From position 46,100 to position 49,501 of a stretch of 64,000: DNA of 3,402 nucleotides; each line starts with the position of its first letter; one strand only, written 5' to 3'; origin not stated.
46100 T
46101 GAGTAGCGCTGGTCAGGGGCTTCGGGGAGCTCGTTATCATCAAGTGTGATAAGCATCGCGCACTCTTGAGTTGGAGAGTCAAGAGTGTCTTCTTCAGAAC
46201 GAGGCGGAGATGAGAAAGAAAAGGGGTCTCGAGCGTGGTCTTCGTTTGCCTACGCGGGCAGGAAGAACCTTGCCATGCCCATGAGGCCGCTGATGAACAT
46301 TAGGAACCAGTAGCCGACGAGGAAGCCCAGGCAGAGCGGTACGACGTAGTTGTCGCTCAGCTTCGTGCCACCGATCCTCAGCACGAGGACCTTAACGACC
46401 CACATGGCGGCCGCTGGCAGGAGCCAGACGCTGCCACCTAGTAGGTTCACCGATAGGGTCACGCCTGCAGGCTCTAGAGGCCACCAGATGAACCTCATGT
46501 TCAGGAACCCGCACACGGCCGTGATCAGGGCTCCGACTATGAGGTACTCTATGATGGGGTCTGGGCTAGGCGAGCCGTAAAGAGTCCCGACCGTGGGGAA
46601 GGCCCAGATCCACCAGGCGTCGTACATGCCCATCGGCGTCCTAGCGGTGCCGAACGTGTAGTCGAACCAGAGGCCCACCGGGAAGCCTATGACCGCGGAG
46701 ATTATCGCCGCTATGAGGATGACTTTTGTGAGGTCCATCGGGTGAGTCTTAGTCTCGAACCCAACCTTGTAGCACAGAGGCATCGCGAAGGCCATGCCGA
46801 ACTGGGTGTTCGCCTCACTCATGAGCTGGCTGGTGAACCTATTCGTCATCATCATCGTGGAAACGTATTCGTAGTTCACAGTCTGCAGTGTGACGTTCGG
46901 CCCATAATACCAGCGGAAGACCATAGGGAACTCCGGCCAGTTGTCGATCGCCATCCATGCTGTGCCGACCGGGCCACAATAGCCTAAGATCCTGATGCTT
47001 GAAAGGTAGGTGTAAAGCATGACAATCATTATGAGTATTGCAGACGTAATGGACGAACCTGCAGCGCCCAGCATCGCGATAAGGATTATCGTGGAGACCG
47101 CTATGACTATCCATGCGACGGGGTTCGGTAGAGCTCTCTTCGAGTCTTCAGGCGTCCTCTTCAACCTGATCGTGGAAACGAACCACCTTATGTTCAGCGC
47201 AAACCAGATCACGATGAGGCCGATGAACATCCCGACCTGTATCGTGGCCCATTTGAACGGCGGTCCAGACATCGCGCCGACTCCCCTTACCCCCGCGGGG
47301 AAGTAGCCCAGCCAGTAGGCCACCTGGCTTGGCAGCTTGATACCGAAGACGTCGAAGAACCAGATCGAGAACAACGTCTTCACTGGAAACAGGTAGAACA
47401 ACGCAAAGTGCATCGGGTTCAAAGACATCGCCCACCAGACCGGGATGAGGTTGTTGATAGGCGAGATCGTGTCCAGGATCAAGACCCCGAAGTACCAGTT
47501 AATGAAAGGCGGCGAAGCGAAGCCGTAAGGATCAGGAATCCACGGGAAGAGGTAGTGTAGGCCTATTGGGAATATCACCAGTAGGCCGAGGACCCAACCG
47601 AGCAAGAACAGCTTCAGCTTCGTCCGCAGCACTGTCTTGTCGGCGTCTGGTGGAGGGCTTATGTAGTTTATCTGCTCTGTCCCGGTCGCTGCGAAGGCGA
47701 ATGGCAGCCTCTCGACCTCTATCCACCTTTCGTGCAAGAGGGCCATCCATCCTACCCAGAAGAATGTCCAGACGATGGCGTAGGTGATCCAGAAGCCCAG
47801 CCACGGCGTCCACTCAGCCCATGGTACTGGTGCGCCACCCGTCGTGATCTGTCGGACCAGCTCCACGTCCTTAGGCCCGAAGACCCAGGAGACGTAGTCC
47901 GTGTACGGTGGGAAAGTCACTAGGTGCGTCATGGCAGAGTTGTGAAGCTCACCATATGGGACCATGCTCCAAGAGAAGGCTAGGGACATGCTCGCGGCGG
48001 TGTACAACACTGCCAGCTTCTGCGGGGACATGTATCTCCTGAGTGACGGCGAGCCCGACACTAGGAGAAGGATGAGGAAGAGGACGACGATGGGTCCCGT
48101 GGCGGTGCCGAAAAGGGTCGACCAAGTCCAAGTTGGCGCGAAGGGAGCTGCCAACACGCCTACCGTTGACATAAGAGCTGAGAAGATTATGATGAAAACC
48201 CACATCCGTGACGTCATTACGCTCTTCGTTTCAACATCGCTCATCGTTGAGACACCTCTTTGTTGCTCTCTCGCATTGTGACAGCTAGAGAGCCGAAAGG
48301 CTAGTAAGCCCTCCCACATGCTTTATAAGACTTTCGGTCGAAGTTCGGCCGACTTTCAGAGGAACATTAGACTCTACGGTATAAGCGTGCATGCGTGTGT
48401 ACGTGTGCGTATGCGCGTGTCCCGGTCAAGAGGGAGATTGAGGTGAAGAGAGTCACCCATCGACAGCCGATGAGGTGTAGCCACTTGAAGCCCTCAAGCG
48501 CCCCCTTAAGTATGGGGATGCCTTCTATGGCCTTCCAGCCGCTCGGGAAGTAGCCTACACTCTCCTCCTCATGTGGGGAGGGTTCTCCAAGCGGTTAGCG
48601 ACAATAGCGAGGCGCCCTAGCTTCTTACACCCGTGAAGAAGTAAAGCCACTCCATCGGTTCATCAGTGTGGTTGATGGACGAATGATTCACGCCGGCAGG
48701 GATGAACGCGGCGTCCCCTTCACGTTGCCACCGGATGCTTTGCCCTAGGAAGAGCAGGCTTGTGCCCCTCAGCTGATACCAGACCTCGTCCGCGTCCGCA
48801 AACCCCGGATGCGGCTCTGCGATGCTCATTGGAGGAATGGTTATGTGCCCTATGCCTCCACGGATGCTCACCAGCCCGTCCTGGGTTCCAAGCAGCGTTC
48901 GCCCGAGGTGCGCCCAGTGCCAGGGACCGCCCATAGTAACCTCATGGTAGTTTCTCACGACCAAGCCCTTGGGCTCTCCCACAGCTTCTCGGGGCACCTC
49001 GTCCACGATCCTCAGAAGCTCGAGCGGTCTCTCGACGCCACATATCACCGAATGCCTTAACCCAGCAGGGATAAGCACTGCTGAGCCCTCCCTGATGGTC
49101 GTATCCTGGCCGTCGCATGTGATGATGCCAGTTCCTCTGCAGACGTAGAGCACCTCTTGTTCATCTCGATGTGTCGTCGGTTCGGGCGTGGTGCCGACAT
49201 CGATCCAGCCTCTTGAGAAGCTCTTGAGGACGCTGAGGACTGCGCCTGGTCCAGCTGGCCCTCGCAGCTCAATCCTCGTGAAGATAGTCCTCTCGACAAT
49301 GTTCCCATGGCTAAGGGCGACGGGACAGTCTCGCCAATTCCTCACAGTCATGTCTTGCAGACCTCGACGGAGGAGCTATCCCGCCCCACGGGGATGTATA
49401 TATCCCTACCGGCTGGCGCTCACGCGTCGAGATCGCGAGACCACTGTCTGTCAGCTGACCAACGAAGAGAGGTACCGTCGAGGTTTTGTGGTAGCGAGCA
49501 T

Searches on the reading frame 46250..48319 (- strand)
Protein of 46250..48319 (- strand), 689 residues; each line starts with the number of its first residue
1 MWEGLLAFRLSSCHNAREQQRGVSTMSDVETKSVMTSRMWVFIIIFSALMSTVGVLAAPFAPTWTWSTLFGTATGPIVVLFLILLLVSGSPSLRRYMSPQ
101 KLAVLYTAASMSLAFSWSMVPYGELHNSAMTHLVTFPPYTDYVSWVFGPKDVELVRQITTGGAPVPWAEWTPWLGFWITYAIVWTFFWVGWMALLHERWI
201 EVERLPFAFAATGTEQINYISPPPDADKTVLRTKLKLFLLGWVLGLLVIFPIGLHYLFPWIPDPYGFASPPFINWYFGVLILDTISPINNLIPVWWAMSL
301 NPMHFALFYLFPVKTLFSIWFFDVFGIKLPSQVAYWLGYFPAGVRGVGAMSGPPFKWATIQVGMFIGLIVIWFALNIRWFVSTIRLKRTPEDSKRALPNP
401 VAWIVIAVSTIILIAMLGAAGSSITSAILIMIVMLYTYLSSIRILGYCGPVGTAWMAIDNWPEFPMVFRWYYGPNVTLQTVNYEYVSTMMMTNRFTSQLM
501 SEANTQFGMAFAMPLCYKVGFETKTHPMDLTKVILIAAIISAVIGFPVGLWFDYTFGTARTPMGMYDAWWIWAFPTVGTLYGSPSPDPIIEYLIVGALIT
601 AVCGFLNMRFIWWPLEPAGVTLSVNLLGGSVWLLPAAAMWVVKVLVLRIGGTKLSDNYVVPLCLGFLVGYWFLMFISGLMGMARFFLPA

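Call 21: search_protein_families(library=pfam, proteins=[window:46250-48319:-], max_evalue=0.001)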
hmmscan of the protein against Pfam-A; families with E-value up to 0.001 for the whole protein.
window:46250-48319:- (689 aa): 2 families
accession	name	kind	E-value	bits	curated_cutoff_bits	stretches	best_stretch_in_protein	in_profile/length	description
PF20581.3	DUF6785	-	1.1e-19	70.9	25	1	45-557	6-498/498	Family of unknown function (DUF6785)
PF20580.3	DUF6784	-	2.5e-10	40.9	26.4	1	592-682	3-91/101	Domain of unknown function (DUF6784)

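Call 61: search_protein_families(library=ncbifam, proteins=[window:46250-48319:-], max_evalue=0.01)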
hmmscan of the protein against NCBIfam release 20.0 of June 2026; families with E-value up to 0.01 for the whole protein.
window:46250-48319:- (689 aa): 0 families

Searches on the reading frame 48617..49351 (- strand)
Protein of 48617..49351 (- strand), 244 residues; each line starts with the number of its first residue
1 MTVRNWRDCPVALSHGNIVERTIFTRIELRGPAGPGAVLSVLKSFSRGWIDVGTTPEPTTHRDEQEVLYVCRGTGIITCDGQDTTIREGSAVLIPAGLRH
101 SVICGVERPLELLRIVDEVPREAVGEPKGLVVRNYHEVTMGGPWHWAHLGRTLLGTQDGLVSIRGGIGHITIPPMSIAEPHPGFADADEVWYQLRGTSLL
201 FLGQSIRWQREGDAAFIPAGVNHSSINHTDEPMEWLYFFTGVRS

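Call 21: search_protein_families(library=pfam, proteins=[window:48617-49351:-], max_evalue=0.001)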
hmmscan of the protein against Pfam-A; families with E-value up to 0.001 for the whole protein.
window:48617-49351:- (244 aa): 6 families
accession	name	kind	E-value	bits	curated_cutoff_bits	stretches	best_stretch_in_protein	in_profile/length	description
PF07883.17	Cupin_2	-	2.2e-22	79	27.2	2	51-115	6-69/70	Cupin domain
PF02311.25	AraC_binding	-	8e-11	42.2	21.1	1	60-110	19-69/135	AraC-like ligand binding domain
PF00190.28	Cupin_1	-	9.3e-07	29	22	0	57-103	47-100/151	Cupin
PF05899.18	Cupin_3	-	1.2e-06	28.5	23.5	1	62-99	23-61/74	EutQ-like cupin domain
PF21621.3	MPI_cupin_dom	-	4.6e-05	23.8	27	0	58-102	23-67/79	Mannose-6-phosphate isomerase, cupin domain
PF01050.24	MannoseP_isomer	-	7.1e-05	23.4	23.6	0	61-115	46-100/116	Mannose-6-phosphate isomerase C-terminal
